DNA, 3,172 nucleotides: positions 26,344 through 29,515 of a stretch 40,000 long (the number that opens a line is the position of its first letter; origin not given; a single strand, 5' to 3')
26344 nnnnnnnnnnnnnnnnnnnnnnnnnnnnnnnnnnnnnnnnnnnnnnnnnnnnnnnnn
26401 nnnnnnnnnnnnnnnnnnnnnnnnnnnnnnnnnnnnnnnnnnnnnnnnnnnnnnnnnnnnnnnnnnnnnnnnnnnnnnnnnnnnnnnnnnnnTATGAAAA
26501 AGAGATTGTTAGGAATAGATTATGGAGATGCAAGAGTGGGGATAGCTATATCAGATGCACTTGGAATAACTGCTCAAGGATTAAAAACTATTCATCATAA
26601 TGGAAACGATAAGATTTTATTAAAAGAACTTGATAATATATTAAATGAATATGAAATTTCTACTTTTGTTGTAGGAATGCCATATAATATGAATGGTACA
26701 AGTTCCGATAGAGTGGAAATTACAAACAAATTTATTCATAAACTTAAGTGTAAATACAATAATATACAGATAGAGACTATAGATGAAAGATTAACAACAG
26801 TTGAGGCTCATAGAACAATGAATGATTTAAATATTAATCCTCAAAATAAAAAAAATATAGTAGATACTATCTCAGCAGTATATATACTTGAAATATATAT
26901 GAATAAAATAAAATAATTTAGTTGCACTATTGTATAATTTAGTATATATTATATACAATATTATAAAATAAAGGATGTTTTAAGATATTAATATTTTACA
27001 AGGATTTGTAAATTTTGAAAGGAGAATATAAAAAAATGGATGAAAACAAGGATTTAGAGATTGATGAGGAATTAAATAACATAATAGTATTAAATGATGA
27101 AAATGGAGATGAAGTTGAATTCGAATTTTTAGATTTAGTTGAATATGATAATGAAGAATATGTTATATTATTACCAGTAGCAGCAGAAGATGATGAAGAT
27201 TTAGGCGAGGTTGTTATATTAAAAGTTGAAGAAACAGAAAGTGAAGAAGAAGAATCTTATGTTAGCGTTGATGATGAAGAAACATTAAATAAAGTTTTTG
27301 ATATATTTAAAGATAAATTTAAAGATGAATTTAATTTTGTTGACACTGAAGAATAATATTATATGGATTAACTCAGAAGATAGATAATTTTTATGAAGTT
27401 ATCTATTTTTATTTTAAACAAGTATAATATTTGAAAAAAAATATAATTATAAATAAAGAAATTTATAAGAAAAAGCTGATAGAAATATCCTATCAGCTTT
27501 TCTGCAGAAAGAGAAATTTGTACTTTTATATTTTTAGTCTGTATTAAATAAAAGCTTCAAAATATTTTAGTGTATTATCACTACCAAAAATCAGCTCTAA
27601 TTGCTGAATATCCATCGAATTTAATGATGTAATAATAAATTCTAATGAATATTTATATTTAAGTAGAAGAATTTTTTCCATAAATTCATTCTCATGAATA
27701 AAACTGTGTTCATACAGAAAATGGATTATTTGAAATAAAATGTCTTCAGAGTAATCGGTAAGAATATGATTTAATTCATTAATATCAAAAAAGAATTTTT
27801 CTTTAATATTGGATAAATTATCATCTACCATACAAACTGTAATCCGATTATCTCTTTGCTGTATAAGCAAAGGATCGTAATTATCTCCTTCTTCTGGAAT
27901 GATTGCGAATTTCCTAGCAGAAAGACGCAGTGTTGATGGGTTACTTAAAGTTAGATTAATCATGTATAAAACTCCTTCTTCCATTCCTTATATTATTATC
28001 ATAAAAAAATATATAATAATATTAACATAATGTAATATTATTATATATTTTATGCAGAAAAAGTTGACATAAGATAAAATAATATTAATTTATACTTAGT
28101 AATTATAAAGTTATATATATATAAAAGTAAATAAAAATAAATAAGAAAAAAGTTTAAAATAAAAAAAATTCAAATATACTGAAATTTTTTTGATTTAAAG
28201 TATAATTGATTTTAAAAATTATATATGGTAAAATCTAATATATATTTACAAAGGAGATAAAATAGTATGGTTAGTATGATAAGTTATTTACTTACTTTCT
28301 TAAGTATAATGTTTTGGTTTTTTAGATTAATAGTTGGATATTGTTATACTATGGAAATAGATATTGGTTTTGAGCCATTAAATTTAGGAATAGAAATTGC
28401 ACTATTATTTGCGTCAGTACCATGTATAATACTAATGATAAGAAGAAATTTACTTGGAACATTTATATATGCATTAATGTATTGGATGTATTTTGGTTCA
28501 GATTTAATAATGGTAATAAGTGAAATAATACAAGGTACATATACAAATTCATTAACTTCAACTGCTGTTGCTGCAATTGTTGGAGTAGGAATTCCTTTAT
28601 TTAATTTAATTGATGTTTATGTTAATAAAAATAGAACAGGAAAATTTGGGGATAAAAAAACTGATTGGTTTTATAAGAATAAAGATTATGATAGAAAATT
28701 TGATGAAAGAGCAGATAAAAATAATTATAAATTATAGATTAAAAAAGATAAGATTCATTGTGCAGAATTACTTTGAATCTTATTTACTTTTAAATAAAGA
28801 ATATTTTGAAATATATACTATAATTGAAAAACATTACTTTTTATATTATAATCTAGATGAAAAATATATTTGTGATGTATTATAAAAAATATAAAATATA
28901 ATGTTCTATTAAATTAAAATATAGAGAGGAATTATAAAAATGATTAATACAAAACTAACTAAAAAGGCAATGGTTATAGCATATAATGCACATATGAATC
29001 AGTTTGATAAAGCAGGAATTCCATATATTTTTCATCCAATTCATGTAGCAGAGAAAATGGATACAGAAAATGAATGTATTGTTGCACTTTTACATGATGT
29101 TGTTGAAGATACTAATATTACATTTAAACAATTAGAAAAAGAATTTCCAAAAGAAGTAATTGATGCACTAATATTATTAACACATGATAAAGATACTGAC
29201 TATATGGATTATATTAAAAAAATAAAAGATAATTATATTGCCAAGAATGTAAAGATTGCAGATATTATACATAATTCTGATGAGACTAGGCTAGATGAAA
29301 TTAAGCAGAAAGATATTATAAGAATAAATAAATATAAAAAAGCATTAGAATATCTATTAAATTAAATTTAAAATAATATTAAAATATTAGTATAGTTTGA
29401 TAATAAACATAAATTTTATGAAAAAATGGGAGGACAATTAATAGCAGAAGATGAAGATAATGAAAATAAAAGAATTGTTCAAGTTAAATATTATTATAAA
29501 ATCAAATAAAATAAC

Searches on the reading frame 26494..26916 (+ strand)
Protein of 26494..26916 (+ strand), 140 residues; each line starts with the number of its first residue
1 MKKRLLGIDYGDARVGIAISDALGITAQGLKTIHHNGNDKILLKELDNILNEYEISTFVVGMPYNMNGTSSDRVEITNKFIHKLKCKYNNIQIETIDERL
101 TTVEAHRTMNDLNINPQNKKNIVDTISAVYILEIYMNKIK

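Call 3: search_protein_families(library=pfam, proteins=[window:26494-26916:+], max_evalue=1)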
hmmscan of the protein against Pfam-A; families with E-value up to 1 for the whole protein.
window:26494-26916:+ (140 aa): 4 families
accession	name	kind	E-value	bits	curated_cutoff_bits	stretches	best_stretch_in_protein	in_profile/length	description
PF03652.20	RuvX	-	3.3e-40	138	29.2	1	4-137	2-133/134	Holliday junction resolvase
PF20752.3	SP2_C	-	0.021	14.8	25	1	42-85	134-177/220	Structural protein 2 C-terminal domain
PF09763.15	Sec3_CC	-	0.13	12.5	27.1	0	36-57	79-100/133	Exocyst complex component Sec3, coiled-coil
PF06594.17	HCBP_related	-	0.45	10.9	21.4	0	68-96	7-30/42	Haemolysin-type calcium binding protein related domain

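Call 4: search_protein_families(library=ncbifam, proteins=[window:26494-26916:+], max_evalue=1)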
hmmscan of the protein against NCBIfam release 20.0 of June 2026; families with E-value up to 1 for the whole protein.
window:26494-26916:+ (140 aa): 2 families
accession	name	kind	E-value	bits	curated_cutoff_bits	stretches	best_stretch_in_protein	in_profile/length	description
TIGR00250.1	RNAse_H_YqgF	equivalog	4.5e-31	107.6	43.25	1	6-136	1-129/130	Holliday junction resolvase RuvX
NF001026.0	PRK00109.2-2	equivalog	1.3e-13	51.1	155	1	4-138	2-128/130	Holliday junction resolvase RuvX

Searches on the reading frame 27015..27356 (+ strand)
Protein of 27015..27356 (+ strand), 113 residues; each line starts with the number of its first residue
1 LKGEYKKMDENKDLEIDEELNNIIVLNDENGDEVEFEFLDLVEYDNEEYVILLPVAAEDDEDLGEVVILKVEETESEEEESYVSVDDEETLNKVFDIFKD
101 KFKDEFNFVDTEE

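Call 3: search_protein_families(library=pfam, proteins=[window:27015-27356:+], max_evalue=1)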
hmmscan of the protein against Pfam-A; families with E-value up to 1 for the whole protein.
window:27015-27356:+ (113 aa): 1 family
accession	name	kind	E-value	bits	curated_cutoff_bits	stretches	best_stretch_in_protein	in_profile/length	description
PF06949.16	DUF1292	-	1e-15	58.7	24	1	29-101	1-73/75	Protein of unknown function (DUF1292)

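Call 4: search_protein_families(library=ncbifam, proteins=[window:27015-27356:+], max_evalue=1)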
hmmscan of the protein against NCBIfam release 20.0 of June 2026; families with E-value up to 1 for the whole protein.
window:27015-27356:+ (113 aa): 3 families
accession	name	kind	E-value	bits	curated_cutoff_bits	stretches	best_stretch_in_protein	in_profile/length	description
NF010218.0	PRK13678.2-1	equivalog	1.4e-05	25.4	96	1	21-95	4-75/83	hypothetical protein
NF010222.0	PRK13678.2-5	equivalog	0.00074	20.1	87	1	20-96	5-85/96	hypothetical protein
NF010217.0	PRK13678.1-4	equivalog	0.0036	17.8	88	1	17-105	7-98/102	hypothetical protein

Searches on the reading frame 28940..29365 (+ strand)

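Call 78: search_protein_families(library=pfam, proteins=[window:28940-29365:+], max_evalue=0.001)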
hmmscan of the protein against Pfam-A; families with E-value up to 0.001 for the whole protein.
window:28940-29365:+ (141 aa): 1 family
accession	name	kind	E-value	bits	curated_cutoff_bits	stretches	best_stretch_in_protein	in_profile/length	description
PF13328.12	HD_4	-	5.3e-07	29.9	27.2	1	10-75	1-69/156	HD domain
